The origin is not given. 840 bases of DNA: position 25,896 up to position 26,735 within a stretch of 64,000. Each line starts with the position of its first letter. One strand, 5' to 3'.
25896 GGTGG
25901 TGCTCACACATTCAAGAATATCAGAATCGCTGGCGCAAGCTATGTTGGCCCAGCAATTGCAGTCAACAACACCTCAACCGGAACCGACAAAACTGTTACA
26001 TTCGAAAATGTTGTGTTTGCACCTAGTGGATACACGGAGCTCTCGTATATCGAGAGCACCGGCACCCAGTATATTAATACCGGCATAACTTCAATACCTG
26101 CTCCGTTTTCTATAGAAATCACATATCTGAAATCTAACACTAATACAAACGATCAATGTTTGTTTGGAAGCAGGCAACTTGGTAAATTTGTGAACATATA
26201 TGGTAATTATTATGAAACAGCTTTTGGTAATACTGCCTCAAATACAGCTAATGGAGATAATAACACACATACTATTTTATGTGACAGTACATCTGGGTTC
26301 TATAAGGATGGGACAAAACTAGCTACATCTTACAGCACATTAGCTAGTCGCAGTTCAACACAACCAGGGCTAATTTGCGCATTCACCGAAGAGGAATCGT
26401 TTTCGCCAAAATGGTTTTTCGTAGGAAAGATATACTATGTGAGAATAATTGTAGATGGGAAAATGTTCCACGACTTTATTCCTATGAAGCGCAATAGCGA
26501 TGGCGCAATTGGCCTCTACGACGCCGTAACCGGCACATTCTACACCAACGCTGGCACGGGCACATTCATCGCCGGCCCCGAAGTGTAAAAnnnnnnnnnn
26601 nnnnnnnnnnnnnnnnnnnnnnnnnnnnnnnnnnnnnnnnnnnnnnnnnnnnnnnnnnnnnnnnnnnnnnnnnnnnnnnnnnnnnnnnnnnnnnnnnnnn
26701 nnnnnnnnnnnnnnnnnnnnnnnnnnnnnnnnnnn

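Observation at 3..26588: A 26.6-kb uninterrupted ORF of more than 8,861 codons, still open at the window edge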

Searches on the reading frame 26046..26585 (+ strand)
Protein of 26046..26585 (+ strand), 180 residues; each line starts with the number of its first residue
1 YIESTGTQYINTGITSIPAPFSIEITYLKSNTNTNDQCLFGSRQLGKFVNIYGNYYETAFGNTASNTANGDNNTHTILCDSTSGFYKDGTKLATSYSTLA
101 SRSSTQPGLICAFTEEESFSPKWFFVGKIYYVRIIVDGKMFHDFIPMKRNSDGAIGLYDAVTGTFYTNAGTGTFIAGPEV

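Call 31: find_homologous_proteins(query=window:26046-26585:+, max_evalue=0.001)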
Query window:26046-26585:+ (180 aa): 329 proteins with E <= 0.001 among 434 candidates; the best 120 are listed.
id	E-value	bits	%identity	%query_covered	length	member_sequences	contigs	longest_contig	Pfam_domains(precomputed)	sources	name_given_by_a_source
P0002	2.4e-28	117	33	100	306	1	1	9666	-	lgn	-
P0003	4.5e-22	97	32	100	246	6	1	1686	-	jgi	jgi:hypothetical protein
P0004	4.7e-18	84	36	100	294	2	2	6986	-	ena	-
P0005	7.1e-18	83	34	100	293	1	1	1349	-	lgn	-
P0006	1.7e-16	79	36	100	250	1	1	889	-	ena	-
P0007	2.5e-16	78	37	100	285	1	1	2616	-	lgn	-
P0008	4.9e-16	77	34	100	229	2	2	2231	-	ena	-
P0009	6.2e-16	77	34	99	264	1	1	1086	-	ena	-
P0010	9.9e-16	76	34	100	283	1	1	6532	-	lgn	-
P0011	1.2e-15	76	34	98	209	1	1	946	-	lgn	-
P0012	2.1e-15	75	38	100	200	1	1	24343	-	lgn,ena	-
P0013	2.9e-15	75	36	100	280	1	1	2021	-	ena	-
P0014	3.0e-15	75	37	100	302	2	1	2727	-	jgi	-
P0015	4.1e-15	74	41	99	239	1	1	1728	-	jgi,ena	-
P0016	4.6e-15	74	32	100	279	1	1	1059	-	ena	-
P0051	1.9e-12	66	30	99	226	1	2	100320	-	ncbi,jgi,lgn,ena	-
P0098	5.7e-11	61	38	98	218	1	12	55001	-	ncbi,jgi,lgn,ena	-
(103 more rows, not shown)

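Call 38: predict_structure(alignment_id=A2)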
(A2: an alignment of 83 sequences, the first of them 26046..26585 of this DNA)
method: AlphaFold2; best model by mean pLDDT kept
length: 180 residues; sequences in the alignment: 83
mean_pLDDT: 85.9   pTM: 0.83
mean pLDDT of the five models: 85.9, 85.1, 85.0, 84.5, 84.2
residues with pLDDT >= 90: 107; 70-90: 34; 50-70: 39; < 50: 0
segments of 3 or more residues with pLDDT < 50: none
pLDDT, mean of each block of 10 residues (from residue 1): 96 90 93 83 72 65 63 90 91 68 67 91 94 96 97 97 98 93
secondary structure, 60 per line:
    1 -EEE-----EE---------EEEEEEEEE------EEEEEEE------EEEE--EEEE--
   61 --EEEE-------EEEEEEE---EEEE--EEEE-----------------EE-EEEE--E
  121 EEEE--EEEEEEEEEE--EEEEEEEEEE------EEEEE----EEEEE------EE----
elements in order: E2-4 E21-29 E36-42 E49-52 E55-58 E63-66 E74-80 E84-87 E90-93 E114-117 E120-124 E127-136 E139-148 E155-159 E164-168

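Call 41: fold_search(model_id=the predicted structure, library=pdb)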
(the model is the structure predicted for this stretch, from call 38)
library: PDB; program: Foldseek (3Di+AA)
matches with E <= 10: 538; with E <= 0.001: 1
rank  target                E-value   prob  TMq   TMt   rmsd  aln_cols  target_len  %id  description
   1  4dqa                  3.1e-04  1.00  0.62  0.34   5.6       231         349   12  Crystal structure of a putative carbohydrate binding protein (BACOVA_03559) from Bacteroides ovatus ATCC 8483 at 1.50 A  (released 2012-03-21)
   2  8i59_B                1.6e-03  1.00  0.61  0.18   6.2       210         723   11  N-acetyl-(R)-beta-phenylalanine acylase, selenomethionyl derivative (released 2023-03-15)
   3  9k6n_A                1.8e-03  1.00  0.41  0.37   6.7       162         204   12  Pentraxin Domain of PTX3 Tetramer (released 2025-10-22)
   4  9k6n_B                2.5e-03  1.00  0.45  0.40   5.6       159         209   12  Pentraxin Domain of PTX3 Tetramer (released 2025-10-22)
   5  1pz8_D                2.7e-03  1.00  0.46  0.47   6.8       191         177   13  Modulation of agrin function by alternative splicing and Ca2+ binding (released 2004-04-13)
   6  8huy_A                3.2e-03  1.00  0.58  0.17   7.5       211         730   10  N-acetyl-(R)-beta-phenylalanine acylase (released 2023-03-15)
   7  7zl1_A                3.2e-03  0.99  0.41  0.36   6.8       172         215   12  PTX3 Pentraxin Domain (released 2022-08-03)
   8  1pz8_B                3.4e-03  1.00  0.45  0.45   6.7       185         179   15  Modulation of agrin function by alternative splicing and Ca2+ binding (released 2004-04-13)
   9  3v64_A                3.6e-03  1.00  0.44  0.42   6.8       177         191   15  Crystal Structure of agrin and LRP4 (released 2012-04-25)
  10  1pz7_B                3.6e-03  0.99  0.42  0.41   7.4       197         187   14  Modulation of agrin function by alternative splicing and Ca2+ binding (released 2004-04-13)
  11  1pz7_A                3.8e-03  1.00  0.44  0.43   7.4       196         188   14  Modulation of agrin function by alternative splicing and Ca2+ binding (released 2004-04-13)
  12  3sh5                  4.0e-03  1.00  0.52  0.51   8.3       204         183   13  Calcium-bound Laminin G like domain 3 from human perlecan (released 2011-12-14)
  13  1pz8_A                4.2e-03  1.00  0.47  0.48   6.8       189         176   13  Modulation of agrin function by alternative splicing and Ca2+ binding (released 2004-04-13)
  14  7ufg_B                4.2e-03  1.00  0.42  0.08   8.6       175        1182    8  Cryo-EM structure of PAPP-A in complex with IGFBP5 (released 2022-09-28)
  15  6lvb_A                4.6e-03  1.00  0.53  0.15   9.3       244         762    9  Structure of Dimethylformamidase, tetramer (released 2020-06-03)
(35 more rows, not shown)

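Call 54: fold_search(model_id=the predicted structure, library=viral)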
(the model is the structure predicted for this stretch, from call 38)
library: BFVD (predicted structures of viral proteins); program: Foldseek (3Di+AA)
matches with E <= 10: 590; with E <= 0.001: 21
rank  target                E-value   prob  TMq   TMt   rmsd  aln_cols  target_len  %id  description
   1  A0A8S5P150            4.7e-12  1.00  0.81  0.42   2.9       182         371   27  Uncharacterized protein [Siphoviridae sp. ctEqU3]
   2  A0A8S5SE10            8.3e-09  1.00  0.79  0.20   3.1       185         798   20  receptor protein-tyrosine kinase [virus sp. ctX0L1]
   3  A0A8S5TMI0            5.9e-08  1.00  0.68  0.62   6.8       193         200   17  Uncharacterized protein [Siphoviridae sp. ct9UA16]
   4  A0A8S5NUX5            1.8e-07  1.00  0.75  0.22   4.0       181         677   20  GDSL like Lipase Acylhydrolase [Myoviridae sp. cte5Z19]
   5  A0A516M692            1.8e-05  1.00  0.63  0.18   4.8       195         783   13  (no name in the UniProt tables at hand)
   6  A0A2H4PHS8            2.1e-05  1.00  0.57  0.25   8.4       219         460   15  (no name in the UniProt tables at hand)
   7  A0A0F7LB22            2.4e-05  1.00  0.70  0.46   4.4       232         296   16  LamG-like jellyroll fold domain-containing protein [uncultured marine virus]
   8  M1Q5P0                2.9e-05  1.00  0.64  0.13   5.1       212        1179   12  (no name in the UniProt tables at hand)
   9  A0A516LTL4            7.2e-05  1.00  0.55  0.43   6.7       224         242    9  (no name in the UniProt tables at hand)
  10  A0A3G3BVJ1            1.4e-04  1.00  0.47  0.28   5.5       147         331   24  Concanavalin A-like lectin/glucanases superfamily protein [Bacillus phage vB_BcoS-136]
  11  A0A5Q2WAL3            2.2e-04  1.00  0.61  0.51   5.4       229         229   13  (no name in the UniProt tables at hand)
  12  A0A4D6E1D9            4.9e-04  1.00  0.48  0.14   5.8       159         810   18  LamG-like jellyroll fold domain-containing protein [Streptomyces phage Circinus]
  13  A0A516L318            5.7e-04  1.00  0.64  0.24   4.5       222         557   16  (no name in the UniProt tables at hand)
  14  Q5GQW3                5.7e-04  1.00  0.46  0.27   7.5       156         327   13  Virion structural protein [Synechococcus phage S-PM2]
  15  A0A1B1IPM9            7.1e-04  1.00  0.50  0.12   4.7       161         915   19  (no name in the UniProt tables at hand)
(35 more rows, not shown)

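Call 56: search_protein_families(library=phrogs, proteins=[window:26046-26585:+], max_evalue=0.01)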
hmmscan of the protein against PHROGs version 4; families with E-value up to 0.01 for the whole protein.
window:26046-26585:+ (180 aa): 0 families

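Call 73: find_encoding_contigs(protein=P0051, flank=8000, max_places=2)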
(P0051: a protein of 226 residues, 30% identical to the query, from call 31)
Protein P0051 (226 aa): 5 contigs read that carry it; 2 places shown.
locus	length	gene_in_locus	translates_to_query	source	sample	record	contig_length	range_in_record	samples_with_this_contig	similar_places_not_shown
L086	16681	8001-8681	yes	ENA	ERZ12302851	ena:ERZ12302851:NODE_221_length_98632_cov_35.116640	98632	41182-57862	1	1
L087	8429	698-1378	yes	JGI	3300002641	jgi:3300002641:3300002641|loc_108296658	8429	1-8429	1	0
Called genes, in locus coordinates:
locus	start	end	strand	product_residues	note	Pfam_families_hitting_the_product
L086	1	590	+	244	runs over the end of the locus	-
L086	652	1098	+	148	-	-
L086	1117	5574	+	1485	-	-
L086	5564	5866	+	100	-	-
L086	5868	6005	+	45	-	-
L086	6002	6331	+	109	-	-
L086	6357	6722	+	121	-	-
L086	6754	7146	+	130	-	-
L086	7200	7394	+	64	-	-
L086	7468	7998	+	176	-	PF24243:Phage_tail_C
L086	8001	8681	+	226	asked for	-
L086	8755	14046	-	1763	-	PF06605:Prophage_tail (faint)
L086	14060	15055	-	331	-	PF05709:Sipho_tail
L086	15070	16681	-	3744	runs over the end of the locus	PF10145:PhageMin_Tail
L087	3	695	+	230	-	?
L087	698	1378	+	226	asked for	-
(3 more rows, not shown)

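Call 74: find_encoding_contigs(protein=P0098, flank=8000, max_places=2)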
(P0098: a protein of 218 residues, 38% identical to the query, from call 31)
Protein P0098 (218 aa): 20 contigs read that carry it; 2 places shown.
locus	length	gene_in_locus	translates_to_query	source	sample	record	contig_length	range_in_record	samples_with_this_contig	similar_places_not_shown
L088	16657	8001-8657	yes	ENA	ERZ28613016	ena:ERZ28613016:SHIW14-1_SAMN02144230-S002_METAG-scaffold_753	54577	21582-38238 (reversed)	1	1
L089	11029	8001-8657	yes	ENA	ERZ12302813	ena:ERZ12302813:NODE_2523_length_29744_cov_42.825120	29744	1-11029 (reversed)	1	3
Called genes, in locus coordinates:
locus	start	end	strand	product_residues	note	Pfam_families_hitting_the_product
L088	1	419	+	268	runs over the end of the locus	PF16774:Dit_N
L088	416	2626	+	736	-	-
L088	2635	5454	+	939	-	-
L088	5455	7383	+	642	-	PF05895:DUF859, PF21939:Gp10_C (weak)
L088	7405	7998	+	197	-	PF24243:Phage_tail_C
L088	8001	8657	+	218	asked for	-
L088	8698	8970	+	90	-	-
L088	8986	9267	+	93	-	PF16079:Phage_holin_5_2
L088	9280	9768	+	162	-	-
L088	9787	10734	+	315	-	PF25309:ELLD, PF01471:PG_binding_1 (weak)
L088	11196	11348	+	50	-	-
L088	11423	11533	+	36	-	-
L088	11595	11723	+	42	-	-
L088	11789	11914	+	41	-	-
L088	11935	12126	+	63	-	-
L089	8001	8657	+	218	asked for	-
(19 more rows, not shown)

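Call 75: find_encoding_contigs(protein=P0012, flank=8000, max_places=2)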
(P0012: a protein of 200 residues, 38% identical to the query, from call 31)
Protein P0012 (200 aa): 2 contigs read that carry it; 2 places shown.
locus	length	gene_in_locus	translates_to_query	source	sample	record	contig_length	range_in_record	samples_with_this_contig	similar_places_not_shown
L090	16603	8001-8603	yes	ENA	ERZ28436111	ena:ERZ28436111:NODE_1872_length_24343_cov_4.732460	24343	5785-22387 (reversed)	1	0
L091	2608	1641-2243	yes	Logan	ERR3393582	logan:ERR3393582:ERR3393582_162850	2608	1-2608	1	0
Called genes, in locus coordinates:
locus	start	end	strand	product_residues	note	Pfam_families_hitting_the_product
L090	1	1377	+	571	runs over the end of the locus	-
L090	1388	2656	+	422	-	PF09479:Flg_new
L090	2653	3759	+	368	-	-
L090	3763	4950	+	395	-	-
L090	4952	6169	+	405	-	-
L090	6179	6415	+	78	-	-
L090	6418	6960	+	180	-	-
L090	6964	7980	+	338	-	PF01391:Collagen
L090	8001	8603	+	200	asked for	-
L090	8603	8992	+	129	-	-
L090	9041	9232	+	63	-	-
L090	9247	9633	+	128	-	-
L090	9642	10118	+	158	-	-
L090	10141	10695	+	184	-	-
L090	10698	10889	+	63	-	-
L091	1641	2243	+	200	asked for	-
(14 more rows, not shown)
